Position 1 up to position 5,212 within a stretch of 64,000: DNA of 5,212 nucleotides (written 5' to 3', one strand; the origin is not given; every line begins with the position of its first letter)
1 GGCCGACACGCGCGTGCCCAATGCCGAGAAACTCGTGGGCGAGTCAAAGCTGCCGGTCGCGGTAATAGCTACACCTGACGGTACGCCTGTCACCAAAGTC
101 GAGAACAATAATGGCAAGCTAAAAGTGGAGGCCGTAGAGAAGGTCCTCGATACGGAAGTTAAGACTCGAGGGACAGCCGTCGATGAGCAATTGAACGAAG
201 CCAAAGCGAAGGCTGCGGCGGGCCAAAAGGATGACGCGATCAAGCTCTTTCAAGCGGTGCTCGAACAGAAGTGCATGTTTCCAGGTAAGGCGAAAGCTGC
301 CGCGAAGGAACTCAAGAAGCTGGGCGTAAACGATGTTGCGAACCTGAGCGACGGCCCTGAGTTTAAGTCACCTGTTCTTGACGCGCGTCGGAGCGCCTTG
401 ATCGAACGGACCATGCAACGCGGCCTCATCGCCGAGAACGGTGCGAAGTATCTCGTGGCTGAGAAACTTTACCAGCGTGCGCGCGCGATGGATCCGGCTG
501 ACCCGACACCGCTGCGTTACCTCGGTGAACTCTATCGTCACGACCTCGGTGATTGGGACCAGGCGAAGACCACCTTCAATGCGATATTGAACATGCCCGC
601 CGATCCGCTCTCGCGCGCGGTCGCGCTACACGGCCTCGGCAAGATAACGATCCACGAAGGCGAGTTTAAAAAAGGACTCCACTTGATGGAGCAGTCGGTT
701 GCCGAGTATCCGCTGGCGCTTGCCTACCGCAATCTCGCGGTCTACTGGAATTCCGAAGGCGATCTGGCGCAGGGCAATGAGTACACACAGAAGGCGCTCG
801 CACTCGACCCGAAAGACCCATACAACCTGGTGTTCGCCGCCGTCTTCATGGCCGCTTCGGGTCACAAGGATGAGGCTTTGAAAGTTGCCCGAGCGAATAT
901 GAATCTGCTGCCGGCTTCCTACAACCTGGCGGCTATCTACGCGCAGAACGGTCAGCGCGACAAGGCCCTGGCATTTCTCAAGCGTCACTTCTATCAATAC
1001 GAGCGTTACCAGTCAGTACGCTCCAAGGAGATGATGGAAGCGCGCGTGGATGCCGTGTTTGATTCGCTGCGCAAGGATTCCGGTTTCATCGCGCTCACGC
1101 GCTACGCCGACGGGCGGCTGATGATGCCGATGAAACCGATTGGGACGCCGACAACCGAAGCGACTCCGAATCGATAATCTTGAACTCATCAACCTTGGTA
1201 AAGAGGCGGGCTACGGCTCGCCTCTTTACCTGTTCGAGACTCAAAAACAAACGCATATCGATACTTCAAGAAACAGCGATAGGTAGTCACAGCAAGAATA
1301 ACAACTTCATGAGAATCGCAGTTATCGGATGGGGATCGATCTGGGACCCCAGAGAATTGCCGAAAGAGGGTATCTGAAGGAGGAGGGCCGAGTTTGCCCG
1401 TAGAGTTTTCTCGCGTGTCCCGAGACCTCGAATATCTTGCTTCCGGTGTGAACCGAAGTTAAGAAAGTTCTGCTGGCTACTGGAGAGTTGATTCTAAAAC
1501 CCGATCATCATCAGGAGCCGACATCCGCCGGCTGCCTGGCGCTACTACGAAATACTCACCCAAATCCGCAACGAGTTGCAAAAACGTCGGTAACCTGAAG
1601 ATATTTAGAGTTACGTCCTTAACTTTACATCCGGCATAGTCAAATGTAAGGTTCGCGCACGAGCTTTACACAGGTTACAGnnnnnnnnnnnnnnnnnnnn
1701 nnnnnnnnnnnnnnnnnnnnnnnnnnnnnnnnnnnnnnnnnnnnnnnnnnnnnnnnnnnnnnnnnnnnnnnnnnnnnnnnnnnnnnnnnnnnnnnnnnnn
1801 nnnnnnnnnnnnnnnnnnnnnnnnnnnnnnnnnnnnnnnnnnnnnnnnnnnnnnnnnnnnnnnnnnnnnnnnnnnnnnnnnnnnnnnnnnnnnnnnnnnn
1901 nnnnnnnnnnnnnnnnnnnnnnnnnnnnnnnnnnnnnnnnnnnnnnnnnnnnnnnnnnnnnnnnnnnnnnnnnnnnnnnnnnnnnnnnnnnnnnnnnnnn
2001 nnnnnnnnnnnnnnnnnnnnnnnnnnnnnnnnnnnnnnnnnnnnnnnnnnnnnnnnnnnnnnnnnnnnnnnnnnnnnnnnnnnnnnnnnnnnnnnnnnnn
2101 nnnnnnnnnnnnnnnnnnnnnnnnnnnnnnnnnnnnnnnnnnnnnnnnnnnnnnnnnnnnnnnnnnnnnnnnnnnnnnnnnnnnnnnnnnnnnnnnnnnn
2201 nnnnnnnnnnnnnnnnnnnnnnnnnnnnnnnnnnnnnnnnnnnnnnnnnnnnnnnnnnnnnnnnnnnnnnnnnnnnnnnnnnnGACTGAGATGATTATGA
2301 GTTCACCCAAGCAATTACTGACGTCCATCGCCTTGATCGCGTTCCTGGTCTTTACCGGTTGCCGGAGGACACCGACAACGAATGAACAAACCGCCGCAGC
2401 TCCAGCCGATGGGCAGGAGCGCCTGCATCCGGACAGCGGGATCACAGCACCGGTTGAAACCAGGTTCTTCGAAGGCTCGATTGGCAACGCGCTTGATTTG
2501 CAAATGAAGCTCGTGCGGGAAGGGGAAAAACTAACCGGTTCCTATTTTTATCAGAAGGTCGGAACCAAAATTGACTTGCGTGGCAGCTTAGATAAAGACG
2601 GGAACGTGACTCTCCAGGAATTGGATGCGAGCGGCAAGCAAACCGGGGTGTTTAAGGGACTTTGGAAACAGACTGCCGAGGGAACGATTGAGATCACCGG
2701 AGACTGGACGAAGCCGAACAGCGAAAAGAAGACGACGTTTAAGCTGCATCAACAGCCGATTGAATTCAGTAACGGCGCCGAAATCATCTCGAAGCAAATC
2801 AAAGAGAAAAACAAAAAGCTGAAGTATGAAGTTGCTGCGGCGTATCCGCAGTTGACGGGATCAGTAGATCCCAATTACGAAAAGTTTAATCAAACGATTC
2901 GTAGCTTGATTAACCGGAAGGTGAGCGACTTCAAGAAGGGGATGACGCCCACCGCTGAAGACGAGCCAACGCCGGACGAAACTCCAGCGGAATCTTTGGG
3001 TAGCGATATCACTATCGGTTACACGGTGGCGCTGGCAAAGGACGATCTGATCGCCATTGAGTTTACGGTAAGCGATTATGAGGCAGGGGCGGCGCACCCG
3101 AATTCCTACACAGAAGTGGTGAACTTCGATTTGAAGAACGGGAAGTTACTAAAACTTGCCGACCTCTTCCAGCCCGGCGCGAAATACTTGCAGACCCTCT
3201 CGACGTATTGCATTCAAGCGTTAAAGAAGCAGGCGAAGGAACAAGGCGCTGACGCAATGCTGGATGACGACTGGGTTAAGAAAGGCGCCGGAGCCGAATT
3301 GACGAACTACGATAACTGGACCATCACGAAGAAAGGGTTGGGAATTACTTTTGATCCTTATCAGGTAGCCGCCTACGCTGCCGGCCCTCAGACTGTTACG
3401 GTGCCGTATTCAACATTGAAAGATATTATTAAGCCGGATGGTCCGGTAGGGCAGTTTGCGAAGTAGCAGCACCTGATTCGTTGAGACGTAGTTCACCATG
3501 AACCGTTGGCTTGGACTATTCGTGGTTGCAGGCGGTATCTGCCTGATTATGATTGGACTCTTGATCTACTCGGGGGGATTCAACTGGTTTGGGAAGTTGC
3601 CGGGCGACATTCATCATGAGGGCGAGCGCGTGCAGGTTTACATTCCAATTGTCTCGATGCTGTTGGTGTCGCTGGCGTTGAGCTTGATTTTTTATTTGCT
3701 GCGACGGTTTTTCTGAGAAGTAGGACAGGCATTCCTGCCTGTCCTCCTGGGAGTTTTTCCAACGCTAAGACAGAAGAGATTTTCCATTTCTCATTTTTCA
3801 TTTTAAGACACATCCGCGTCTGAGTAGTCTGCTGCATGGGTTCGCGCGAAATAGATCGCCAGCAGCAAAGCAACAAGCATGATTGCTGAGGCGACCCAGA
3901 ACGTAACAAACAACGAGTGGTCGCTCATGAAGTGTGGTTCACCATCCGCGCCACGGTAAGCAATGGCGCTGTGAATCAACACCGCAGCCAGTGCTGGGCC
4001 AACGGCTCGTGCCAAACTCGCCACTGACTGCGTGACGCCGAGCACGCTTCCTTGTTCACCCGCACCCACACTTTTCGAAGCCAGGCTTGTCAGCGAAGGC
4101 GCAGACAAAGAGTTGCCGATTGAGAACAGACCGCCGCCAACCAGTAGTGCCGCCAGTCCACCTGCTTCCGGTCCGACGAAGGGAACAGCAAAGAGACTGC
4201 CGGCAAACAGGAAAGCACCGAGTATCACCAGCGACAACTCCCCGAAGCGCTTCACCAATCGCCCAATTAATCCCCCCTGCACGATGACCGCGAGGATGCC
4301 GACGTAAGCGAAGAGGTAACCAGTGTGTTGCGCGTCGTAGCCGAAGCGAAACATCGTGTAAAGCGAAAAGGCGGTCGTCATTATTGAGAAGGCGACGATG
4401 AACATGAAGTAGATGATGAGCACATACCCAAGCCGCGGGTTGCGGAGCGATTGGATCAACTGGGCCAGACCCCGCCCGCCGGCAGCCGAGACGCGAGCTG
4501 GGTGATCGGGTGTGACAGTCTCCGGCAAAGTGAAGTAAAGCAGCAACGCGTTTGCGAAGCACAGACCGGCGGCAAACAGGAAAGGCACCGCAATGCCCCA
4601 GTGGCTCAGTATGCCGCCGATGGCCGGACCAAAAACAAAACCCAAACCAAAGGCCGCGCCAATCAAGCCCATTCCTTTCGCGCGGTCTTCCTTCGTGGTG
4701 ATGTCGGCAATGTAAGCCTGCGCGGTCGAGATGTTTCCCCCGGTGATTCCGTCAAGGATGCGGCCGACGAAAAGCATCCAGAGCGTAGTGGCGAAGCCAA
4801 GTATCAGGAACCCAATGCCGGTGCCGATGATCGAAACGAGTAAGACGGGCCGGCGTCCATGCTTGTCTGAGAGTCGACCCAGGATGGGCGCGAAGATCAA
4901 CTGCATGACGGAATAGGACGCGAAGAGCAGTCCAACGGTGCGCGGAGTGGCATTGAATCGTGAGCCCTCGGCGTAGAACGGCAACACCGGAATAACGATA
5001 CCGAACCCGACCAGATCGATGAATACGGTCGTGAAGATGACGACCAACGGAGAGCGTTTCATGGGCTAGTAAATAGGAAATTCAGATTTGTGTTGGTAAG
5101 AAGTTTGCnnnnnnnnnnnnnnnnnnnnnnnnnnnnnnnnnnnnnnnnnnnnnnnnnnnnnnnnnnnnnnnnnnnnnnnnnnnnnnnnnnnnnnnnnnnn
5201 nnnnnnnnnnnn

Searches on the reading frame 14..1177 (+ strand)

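Call 94: search_protein_families(library=pfam, proteins=[window:14-1177:+], max_evalue=0.000001)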
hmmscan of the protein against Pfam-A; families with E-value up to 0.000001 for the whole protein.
window:14-1177:+ (387 aa): 5 families
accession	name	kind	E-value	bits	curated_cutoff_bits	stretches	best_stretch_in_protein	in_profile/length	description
PF14559.12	TPR_19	-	8.2e-13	48.9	25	0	149-203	10-62/68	Tetratricopeptide repeat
PF07719.23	TPR_2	-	1.1e-11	44.4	27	0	302-324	4-26/34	Tetratricopeptide repeat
PF13428.12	TPR_14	-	9e-10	38.7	23.5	0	137-173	8-44/44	Tetratricopeptide repeat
PF13432.12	TPR_16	-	2.7e-09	37.7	32.7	0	137-198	4-62/65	Tetratricopeptide repeat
PF13176.12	TPR_7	-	2.8e-07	30.5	27.9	0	303-325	3-25/36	Tetratricopeptide repeat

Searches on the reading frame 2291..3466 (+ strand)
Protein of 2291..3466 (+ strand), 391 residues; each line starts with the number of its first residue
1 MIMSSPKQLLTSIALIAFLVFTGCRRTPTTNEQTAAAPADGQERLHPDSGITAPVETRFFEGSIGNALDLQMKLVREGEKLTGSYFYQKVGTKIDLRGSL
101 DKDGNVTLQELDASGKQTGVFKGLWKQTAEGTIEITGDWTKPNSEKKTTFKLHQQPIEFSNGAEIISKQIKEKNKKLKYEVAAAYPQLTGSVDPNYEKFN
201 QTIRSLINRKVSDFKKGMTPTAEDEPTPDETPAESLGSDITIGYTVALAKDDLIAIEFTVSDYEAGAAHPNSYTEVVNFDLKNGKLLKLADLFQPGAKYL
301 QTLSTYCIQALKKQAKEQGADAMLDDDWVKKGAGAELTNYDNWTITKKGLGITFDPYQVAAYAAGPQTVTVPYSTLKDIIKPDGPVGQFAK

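Call 94: search_protein_families(library=pfam, proteins=[window:2291-3466:+], max_evalue=0.000001)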
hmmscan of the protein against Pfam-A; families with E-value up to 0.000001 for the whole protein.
window:2291-3466:+ (391 aa): 2 families
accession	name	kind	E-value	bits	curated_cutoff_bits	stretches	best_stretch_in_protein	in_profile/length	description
PF11738.13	DUF3298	-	4.1e-21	76.2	24.1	1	290-374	1-84/84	Protein of unknown function (DUF3298)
PF13739.11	PdaC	-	2e-07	32.5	29.1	1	173-272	2-95/95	Deacetylase PdaC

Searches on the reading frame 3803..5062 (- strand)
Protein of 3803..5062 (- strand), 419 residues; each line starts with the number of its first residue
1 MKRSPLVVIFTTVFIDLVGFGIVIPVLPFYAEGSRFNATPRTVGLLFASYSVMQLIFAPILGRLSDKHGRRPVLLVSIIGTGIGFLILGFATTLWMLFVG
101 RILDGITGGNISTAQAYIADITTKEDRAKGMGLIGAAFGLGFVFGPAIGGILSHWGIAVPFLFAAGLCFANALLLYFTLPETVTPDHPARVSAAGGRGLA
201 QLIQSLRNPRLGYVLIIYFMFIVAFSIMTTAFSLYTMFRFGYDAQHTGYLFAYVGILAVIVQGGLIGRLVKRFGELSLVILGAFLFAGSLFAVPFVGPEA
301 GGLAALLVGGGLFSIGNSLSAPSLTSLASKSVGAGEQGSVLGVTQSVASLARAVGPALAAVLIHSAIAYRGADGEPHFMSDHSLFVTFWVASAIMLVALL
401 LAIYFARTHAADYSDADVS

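Call 94: search_protein_families(library=pfam, proteins=[window:3803-5062:-], max_evalue=0.000001)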
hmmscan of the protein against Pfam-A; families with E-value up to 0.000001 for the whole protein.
window:3803-5062:- (419 aa): 3 families
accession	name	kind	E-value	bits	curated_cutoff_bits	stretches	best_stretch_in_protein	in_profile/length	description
PF07690.21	MFS_1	-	1.2e-69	235.3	33.4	2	10-356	2-347/347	Major Facilitator Superfamily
PF00083.30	Sugar_tr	-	2.5e-14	53.5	22.3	1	42-182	47-194/452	Sugar (and other) transporter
PF05977.19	MFS_3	-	9.5e-08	31.4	27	1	37-311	41-319/524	Transmembrane secretion effector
